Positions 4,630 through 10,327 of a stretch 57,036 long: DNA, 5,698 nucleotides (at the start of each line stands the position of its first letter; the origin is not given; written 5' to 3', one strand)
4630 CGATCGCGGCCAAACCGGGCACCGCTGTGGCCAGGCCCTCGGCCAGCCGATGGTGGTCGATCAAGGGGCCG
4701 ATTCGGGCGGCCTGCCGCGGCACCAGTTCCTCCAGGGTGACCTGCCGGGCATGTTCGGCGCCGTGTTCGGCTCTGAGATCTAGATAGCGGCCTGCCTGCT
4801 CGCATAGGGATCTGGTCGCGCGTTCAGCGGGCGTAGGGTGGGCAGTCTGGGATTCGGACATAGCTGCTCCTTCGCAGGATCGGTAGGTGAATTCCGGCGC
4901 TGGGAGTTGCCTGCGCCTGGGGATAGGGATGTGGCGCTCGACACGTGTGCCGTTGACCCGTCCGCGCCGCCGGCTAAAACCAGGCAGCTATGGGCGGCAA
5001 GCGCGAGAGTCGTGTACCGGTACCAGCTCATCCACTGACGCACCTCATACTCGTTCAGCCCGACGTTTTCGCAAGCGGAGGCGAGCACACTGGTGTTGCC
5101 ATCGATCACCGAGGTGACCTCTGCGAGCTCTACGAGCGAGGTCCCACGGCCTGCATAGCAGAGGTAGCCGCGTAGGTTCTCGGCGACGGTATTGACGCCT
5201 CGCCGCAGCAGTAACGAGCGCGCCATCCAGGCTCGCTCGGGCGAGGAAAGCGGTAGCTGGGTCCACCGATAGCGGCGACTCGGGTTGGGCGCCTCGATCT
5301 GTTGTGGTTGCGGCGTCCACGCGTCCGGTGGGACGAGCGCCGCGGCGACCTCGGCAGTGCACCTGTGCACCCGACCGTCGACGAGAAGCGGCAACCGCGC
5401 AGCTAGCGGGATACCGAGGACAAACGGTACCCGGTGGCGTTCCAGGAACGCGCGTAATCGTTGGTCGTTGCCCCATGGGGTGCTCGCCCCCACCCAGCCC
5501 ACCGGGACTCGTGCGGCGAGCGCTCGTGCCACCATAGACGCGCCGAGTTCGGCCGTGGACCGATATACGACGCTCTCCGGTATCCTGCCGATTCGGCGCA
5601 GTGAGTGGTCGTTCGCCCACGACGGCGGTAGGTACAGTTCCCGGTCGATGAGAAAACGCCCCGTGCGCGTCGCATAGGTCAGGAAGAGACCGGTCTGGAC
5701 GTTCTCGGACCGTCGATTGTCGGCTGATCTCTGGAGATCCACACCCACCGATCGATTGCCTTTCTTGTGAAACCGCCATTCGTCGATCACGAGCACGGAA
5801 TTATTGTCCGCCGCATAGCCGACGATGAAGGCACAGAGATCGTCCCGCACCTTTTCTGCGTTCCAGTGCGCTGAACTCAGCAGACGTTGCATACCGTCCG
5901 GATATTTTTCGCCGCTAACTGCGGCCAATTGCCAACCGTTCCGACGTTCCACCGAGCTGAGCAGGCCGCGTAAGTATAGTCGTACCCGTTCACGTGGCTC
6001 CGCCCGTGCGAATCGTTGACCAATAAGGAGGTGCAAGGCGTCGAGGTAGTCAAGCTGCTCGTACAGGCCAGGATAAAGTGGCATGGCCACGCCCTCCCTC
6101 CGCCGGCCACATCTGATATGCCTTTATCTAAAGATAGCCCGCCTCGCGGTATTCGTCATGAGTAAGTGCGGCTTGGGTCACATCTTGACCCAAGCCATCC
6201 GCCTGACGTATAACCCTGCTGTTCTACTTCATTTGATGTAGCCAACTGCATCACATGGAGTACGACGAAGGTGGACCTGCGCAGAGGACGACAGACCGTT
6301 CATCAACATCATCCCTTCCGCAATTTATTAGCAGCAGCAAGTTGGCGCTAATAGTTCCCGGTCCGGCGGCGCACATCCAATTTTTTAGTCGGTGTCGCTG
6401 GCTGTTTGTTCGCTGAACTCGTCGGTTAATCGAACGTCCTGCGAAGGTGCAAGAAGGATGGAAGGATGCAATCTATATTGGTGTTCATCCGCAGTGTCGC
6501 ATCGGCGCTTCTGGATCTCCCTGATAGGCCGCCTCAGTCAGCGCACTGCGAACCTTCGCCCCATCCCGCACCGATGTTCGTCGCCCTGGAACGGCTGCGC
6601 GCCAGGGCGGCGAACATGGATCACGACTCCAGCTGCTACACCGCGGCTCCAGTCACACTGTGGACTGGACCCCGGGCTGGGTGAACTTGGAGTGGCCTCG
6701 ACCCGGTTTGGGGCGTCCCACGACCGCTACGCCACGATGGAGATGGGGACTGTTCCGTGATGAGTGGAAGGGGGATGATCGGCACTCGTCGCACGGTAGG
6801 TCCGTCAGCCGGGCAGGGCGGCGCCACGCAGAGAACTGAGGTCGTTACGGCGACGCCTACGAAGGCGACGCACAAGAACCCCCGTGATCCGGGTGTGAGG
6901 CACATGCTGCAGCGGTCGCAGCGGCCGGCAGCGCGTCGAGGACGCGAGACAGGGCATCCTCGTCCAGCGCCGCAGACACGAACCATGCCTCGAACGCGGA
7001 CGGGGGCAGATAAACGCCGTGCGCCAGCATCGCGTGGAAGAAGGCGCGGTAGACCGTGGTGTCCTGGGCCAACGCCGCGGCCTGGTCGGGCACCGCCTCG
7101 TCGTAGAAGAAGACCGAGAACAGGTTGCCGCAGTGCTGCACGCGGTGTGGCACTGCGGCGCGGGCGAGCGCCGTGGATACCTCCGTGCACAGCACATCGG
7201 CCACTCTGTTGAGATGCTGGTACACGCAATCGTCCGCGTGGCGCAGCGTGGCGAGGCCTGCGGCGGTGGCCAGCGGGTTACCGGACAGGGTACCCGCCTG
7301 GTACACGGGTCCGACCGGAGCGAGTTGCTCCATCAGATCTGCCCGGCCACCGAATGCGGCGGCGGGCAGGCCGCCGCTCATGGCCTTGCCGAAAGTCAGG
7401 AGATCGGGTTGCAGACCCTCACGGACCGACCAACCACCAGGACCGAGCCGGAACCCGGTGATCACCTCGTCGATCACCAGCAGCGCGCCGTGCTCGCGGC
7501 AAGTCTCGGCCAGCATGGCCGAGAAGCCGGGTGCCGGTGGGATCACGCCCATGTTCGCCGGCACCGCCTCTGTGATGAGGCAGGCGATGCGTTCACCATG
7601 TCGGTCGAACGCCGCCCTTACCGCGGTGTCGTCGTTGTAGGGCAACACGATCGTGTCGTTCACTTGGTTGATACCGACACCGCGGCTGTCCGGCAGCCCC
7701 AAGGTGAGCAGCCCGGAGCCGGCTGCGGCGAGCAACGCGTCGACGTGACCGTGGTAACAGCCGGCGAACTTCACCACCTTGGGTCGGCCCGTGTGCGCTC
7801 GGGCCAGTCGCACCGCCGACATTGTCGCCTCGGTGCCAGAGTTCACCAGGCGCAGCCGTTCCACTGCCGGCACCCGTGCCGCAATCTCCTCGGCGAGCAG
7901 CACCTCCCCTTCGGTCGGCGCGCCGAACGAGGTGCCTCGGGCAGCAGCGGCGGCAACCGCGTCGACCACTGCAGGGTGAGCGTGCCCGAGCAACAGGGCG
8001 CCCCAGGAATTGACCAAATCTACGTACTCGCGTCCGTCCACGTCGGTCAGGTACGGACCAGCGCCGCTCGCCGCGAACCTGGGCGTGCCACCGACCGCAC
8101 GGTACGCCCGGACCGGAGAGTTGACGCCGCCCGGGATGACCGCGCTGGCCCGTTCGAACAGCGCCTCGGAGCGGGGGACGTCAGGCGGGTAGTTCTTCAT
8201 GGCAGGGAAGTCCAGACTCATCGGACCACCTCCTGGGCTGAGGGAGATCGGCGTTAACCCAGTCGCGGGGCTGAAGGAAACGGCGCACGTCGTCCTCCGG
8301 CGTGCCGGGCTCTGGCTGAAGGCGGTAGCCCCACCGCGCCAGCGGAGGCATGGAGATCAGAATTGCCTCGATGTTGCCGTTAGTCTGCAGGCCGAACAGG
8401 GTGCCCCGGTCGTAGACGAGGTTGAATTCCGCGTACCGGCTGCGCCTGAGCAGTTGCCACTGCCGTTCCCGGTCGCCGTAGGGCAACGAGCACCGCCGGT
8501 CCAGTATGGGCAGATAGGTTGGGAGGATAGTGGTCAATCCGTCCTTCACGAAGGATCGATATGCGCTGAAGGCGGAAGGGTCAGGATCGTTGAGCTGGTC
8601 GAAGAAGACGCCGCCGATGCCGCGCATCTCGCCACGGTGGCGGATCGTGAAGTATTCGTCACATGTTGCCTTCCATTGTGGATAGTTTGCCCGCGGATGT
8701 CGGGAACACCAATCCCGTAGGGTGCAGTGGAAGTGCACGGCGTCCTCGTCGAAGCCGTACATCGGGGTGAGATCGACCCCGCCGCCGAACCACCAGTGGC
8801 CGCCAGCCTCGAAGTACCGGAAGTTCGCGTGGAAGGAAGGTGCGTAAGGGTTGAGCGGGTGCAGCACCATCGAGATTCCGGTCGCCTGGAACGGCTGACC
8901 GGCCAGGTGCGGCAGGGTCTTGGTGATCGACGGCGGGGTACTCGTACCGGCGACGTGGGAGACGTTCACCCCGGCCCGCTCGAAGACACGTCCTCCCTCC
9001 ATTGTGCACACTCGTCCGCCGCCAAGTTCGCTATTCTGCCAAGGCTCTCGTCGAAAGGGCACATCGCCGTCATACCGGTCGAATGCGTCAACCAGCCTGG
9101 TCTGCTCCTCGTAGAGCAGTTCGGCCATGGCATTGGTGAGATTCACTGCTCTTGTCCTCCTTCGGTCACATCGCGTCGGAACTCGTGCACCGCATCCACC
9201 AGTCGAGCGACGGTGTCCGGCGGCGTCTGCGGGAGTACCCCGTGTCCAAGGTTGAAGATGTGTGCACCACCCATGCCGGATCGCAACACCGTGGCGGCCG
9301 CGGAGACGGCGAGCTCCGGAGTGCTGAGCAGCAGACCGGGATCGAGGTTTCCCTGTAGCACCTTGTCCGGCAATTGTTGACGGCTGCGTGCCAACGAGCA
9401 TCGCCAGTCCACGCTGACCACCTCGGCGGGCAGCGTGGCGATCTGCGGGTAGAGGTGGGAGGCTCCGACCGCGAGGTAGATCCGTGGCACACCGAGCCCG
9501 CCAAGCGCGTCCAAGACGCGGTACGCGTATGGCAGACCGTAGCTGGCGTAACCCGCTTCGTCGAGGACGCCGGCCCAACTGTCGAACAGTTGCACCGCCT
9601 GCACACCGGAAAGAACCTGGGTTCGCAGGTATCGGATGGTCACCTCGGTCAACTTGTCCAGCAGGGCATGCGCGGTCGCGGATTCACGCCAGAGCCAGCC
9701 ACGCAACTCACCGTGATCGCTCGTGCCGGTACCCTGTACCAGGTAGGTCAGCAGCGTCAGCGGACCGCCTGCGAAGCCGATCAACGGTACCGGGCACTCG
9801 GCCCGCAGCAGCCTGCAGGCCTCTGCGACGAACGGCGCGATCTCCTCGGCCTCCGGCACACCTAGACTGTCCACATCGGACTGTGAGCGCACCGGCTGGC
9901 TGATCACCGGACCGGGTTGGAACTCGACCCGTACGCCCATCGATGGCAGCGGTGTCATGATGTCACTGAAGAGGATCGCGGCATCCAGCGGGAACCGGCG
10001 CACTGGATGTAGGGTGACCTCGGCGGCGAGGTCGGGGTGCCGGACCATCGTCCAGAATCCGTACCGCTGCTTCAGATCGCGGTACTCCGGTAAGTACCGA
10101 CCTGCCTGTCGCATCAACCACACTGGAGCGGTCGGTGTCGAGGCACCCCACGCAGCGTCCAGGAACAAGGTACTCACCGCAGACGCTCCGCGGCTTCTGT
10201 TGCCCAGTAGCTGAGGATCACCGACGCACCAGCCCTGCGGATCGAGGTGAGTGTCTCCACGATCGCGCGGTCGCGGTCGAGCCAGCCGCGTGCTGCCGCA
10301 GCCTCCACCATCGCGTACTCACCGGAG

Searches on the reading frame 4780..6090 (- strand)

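Call 33: search_protein_families(library=pfam, proteins=[window:4780-6090:-], max_evalue=0.0001)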
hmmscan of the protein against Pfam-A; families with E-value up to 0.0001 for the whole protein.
window:4780-6090:- (436 aa): 1 family
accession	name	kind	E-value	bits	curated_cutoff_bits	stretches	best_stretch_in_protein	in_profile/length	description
PF13546.12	DDE_5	-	1.8e-28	100.3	27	1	25-233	4-214/272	DDE superfamily endonuclease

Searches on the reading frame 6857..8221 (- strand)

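Call 33: search_protein_families(library=pfam, proteins=[window:6857-8221:-], max_evalue=0.0001)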
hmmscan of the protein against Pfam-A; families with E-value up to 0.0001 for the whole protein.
window:6857-8221:- (454 aa): 2 families
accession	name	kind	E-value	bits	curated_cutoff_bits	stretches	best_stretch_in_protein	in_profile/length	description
PF00202.27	Aminotran_3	-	9.5e-76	255.5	30.5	1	47-427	10-399/403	Aminotransferase class-III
PF00155.27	Aminotran_1_2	-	2.3e-06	27.5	19.7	1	83-430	20-360/361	Aminotransferase class I and II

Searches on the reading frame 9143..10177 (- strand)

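Call 33: search_protein_families(library=pfam, proteins=[window:9143-10177:-], max_evalue=0.0001)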
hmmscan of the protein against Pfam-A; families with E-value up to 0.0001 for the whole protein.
window:9143-10177:- (344 aa): 1 family
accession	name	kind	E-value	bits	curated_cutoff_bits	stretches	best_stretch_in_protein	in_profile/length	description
PF01208.23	URO-D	-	6.4e-109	364.6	23.9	1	4-333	5-346/346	Uroporphyrinogen decarboxylase (URO-D)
